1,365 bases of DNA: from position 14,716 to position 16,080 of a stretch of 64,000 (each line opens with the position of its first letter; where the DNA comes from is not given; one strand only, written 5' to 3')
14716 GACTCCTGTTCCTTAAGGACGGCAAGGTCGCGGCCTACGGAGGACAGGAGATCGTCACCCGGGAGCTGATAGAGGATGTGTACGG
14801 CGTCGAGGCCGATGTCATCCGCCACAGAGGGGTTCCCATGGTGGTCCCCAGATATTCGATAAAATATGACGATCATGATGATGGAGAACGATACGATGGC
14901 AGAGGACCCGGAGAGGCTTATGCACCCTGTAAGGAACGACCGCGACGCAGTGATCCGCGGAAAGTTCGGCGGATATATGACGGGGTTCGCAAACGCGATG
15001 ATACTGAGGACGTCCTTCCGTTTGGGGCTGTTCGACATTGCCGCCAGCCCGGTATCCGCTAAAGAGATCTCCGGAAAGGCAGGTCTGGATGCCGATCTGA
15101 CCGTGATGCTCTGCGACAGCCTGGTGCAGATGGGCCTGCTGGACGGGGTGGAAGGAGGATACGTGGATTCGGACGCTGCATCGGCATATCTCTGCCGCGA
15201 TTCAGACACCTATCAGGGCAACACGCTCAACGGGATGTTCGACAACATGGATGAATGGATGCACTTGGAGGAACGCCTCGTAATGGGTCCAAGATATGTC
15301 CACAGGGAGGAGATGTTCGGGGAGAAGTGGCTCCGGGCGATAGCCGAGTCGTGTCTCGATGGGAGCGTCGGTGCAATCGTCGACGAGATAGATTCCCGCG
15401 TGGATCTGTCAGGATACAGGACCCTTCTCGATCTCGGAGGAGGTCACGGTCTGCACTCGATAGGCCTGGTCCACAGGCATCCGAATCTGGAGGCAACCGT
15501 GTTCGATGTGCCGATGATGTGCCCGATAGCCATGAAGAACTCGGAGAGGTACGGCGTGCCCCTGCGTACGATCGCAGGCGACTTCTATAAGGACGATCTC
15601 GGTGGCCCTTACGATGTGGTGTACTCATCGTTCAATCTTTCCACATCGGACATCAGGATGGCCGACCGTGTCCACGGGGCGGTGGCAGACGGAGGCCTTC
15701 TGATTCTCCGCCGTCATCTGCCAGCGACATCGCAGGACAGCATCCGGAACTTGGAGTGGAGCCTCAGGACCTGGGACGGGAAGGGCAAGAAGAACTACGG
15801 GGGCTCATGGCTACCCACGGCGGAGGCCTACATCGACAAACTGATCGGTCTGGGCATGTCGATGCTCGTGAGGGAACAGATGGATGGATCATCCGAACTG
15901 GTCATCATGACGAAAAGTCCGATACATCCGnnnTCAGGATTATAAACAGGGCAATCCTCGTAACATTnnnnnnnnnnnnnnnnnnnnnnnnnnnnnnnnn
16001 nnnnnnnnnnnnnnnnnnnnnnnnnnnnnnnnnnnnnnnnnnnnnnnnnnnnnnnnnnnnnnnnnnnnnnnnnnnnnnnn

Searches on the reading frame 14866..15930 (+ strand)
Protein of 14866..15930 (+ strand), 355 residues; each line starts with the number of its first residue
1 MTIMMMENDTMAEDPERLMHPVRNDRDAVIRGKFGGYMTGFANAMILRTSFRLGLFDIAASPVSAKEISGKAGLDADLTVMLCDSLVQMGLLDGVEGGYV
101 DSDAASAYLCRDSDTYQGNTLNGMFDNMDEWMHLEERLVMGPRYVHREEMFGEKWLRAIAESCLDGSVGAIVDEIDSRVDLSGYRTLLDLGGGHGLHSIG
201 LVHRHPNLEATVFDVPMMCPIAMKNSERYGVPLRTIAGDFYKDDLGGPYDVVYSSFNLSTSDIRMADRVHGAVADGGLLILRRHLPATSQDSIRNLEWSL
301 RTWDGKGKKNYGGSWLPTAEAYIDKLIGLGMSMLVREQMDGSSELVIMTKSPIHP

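Call 7: search_protein_families(library=pfam, proteins=[window:14866-15930:+])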
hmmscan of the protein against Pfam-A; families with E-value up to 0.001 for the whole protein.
window:14866-15930:+ (355 aa): 3 families
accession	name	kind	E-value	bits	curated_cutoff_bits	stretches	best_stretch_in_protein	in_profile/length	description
PF08100.18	Dimerisation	-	1.7e-09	37.8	25.6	1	37-109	12-91/93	O-methyltransferase dimerisation domain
PF00891.24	Methyltransf_2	-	4.3e-09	36.5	22.3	1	168-281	47-164/210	O-methyltransferase domain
PF13649.12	Methyltransf_25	-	3.7e-05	24.8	27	1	188-277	2-97/97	Methyltransferase domain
